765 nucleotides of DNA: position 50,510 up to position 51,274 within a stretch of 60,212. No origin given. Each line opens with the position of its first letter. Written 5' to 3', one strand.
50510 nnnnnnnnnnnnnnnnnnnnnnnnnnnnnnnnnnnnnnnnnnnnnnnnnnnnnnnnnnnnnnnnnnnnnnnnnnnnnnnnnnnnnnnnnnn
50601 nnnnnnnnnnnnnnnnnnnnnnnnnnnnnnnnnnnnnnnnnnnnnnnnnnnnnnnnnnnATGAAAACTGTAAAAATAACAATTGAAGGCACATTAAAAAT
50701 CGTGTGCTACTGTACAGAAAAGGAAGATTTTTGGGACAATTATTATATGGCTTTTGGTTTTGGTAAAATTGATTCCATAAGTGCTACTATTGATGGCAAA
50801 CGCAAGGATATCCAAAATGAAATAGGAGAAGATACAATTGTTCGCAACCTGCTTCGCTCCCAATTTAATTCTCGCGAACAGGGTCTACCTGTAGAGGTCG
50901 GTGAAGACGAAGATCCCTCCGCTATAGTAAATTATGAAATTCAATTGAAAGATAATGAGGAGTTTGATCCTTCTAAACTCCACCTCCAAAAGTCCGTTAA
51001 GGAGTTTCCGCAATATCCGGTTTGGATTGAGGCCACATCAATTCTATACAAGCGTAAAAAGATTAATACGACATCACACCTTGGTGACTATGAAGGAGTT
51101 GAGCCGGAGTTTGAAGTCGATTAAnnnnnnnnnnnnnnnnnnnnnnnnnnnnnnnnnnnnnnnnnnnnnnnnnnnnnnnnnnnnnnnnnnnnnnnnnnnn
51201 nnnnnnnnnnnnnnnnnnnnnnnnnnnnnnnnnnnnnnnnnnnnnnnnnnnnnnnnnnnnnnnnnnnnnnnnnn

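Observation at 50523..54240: AT-rich 3.7-kb island of four uncharacterised genes inserted between a MATE exporter and ftsE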

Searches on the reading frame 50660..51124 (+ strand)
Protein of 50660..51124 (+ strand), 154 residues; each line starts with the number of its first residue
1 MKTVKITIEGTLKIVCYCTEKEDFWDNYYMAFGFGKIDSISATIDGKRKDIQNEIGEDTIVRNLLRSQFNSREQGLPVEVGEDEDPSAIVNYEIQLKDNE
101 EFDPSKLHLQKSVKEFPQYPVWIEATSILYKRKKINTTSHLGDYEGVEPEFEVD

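Call 3: search_protein_families(library=pfam, proteins=[window:50660-51124:+], max_evalue=1)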
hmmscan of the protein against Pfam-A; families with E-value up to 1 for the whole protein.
window:50660-51124:+ (154 aa): 0 families

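Call 4: search_protein_families(library=padloc, proteins=[window:50660-51124:+], max_evalue=1)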
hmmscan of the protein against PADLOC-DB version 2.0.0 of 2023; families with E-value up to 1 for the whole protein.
window:50660-51124:+ (154 aa): 0 families

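Call 5: search_protein_families(library=ncbifam, proteins=[window:50660-51124:+], max_evalue=1)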
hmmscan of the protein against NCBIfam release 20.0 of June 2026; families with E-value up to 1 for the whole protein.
window:50660-51124:+ (154 aa): 0 families

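Call 6: search_protein_families(library=phrogs, proteins=[window:50660-51124:+], max_evalue=1)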
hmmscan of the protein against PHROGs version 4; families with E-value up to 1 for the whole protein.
window:50660-51124:+ (154 aa): 0 families

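Call 57: search_protein_representatives(protein=window:50660-51124:+)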
Query: 154 residues. Proteins with E-value up to 0.001 (for the whole library): 21; up to 1e-10: 6; up to 1e-30: 1. The best 21 are listed.
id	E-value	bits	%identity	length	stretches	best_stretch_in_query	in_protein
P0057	2.3e-98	342.8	100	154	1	1-153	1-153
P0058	1.2e-25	106.7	40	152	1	1-154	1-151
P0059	8.5e-19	84.4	67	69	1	88-153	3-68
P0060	6.0e-12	62.2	37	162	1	1-138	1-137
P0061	3.7e-11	59.7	36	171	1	1-144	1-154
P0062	3.9e-11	59.6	32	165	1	1-136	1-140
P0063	1.9e-10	57.3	36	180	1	25-145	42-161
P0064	2.2e-10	57.1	35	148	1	5-151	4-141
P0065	1.9e-08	50.9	37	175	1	5-138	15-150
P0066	3.5e-07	46.7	36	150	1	4-141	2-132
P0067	5.2e-07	46.2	33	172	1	1-137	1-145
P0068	1.9e-06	44.4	35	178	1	34-137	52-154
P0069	1.0e-05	42.0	38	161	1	2-138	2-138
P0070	1.2e-05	41.7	37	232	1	3-135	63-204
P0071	2.1e-05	41.0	34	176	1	1-145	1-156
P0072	6.8e-05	39.3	31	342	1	4-145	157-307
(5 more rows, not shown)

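Call 60: search_solved_structures(query=A3, max_evalue=10)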
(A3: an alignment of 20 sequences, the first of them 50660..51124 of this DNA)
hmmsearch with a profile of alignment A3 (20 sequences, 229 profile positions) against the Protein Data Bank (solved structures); distinct sequences matched with E-value up to 10: 13.
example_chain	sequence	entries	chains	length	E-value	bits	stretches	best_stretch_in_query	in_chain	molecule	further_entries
4fs7_A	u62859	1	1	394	2e-20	76.6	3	2-45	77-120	Uncharacterized protein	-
4gt6_A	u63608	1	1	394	1.1e-17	67.7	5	3-47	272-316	Cell surface protein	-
6mlx_A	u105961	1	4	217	9.3e-15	58.1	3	3-45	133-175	Leucine-rich repeat protein TpLRR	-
4h09_A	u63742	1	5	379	6.8e-05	25.8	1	8-48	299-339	Hypothetical leucine rich repeat protein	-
4fdw_A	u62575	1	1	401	0.026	17.3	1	4-46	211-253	leucine rich hypothetical protein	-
4cp6_A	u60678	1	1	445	0.041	16.7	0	4-50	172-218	CHOLINE BINDING PROTEIN PCPA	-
7npa_A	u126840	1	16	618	0.17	14.7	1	140-170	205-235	Coenzyme F420-dependent sulfite reductase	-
4fd0_A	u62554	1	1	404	0.19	14.5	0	5-49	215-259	Leucine rich hypothetical protein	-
4oju_A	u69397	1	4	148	0.31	13.8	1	3-57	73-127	hypothetical leucine rich repeat protein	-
2z04_A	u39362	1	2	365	0.73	12.6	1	178-227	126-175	Phosphoribosylaminoimidazole carboxylase ATPase subunit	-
6tmf_B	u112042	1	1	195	0.86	12.4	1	179-200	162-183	30S ribosomal protein S2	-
3sb4_A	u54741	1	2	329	1.2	11.9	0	3-46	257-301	Hypothetical leucine rich repeat protein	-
5x4z_A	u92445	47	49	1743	3.5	10.4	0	163-210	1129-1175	DNA-directed RNA polymerase subunit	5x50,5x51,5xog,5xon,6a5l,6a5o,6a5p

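Call 62: find_encoding_contigs(protein=P0072, flank=6000, max_places=3)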
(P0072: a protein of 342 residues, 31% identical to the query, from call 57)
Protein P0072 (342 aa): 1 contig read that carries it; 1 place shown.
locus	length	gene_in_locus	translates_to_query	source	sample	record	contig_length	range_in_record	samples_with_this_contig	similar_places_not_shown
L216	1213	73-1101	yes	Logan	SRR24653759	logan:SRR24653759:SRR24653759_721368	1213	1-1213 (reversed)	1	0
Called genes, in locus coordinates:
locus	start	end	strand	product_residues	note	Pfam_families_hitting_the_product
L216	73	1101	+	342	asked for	PF13306:LRR_5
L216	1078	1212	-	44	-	?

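Call 81: list_cluster_members(proteins=[P0058, P0060, P0061, P0062, P0063, P0064, P0065, P0066, P0067, P0070])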
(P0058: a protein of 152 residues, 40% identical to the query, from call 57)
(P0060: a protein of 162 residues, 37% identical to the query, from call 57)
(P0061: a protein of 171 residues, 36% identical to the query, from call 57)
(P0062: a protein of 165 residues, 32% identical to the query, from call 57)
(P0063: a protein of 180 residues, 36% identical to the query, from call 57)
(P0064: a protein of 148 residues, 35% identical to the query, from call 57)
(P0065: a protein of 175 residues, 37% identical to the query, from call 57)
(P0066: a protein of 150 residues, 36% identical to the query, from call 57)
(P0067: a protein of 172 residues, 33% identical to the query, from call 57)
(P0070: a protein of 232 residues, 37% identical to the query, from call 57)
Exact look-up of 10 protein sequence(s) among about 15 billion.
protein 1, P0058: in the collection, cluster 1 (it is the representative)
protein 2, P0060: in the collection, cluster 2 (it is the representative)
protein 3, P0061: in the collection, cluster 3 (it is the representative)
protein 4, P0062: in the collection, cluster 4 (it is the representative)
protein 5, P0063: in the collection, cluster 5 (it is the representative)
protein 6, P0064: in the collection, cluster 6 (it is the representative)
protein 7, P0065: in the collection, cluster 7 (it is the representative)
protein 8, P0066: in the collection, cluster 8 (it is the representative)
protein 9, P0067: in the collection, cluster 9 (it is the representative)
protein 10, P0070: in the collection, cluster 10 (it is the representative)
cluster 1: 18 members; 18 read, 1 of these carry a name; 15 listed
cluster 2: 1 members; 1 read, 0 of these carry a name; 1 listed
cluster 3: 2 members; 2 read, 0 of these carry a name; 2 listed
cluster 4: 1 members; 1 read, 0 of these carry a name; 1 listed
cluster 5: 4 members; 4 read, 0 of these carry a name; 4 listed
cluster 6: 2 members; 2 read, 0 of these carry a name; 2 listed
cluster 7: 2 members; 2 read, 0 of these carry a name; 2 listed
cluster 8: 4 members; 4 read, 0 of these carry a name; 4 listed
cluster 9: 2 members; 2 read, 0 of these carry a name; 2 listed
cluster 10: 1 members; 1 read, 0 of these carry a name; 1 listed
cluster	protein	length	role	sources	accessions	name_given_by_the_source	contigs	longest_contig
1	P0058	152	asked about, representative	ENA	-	-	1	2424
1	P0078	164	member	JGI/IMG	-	hypothetical protein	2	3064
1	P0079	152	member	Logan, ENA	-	-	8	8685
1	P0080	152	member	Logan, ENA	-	-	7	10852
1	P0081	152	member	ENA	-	-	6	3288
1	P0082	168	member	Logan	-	-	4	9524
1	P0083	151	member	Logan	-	-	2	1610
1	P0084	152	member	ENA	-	-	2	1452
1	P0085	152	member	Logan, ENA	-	-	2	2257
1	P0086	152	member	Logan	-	-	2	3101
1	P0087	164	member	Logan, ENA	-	-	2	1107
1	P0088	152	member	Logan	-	-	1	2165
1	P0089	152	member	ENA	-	-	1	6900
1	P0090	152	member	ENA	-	-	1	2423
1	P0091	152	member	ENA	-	-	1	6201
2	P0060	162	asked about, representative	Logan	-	-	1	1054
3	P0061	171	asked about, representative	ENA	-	-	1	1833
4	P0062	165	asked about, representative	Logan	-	-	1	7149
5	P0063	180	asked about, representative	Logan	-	-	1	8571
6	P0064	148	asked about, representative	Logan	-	-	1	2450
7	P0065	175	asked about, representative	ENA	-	-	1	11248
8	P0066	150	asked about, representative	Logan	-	-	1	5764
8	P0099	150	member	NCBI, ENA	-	-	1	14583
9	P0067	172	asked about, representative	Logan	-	-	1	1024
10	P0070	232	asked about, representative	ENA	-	-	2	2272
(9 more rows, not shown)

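Call 82: find_encoding_contigs(protein=P0080, flank=6000, max_places=4)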
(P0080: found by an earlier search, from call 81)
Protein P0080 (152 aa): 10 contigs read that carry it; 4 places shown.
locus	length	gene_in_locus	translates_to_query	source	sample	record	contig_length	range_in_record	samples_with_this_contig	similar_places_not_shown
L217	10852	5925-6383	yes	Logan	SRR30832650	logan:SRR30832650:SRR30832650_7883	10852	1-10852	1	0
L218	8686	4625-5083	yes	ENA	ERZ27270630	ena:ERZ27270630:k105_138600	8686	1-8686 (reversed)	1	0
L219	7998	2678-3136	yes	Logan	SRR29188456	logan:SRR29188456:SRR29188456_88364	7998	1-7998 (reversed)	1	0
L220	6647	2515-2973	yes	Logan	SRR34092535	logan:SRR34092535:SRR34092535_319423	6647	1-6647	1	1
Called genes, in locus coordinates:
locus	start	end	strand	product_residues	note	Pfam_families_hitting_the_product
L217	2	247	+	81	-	?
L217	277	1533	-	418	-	PF17293:Arm-DNA-bind_5 (weak), PF13102:Phage_int_SAM_5 (weak)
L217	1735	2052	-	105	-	-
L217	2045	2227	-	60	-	-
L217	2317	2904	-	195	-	-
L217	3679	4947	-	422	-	-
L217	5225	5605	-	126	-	-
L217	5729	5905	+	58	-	-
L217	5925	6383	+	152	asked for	-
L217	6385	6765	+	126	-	-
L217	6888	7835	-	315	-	PF13306:LRR_5 (weak)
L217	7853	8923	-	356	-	-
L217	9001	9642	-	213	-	-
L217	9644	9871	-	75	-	-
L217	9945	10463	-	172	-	-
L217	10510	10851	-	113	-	?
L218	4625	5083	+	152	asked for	-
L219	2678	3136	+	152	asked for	-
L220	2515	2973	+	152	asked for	-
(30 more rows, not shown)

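Call 83: find_encoding_contigs(protein=P0065, flank=6000, max_places=2)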
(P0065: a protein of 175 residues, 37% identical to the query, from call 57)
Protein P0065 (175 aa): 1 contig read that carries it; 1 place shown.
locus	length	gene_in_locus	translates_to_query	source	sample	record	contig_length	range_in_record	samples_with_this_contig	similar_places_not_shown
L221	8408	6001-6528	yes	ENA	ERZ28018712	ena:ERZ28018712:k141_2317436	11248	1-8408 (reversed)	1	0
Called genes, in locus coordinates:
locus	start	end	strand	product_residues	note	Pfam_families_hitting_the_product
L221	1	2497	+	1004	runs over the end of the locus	-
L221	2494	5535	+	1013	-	-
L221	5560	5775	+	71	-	-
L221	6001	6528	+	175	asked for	-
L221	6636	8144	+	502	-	PF00239:Resolvase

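Call 84: find_encoding_contigs(protein=P0099, flank=6000, max_places=2)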
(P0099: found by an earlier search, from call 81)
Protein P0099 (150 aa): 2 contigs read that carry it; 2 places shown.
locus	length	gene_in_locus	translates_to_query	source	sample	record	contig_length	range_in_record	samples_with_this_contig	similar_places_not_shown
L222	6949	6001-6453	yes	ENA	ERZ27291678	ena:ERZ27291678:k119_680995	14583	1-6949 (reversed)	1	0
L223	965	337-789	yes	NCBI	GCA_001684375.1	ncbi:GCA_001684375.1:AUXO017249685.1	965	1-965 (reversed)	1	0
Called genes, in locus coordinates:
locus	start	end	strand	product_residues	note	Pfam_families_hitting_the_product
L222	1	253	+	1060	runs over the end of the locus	PF10145:PhageMin_Tail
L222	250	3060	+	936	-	-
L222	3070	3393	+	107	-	-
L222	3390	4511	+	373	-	-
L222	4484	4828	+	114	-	-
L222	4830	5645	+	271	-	PF01471:PG_binding_1, PF09374:PG_binding_3 (faint), PF01510:Amidase_2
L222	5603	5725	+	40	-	-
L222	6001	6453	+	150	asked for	-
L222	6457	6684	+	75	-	-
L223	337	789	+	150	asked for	-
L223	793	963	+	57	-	?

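Call 100: search_dna_similar(query=window:50660-51124:+, collection=phages, mode=protein, max_evalue=0.01, max_rows=10)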
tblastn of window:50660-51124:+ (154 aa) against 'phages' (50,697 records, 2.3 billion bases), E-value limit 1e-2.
No match.

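Call 109: search_protein_families(library=pfam, proteins=[L217:6385-6765:+, L217:7853-8923:-, L217:9001-9642:-], max_evalue=0.01)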
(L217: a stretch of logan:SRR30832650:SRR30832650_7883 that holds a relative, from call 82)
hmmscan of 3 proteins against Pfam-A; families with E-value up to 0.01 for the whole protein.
L217:6385-6765:+ (126 aa): 0 families

L217:7853-8923:- (356 aa): 0 families

L217:9001-9642:- (213 aa): 0 families
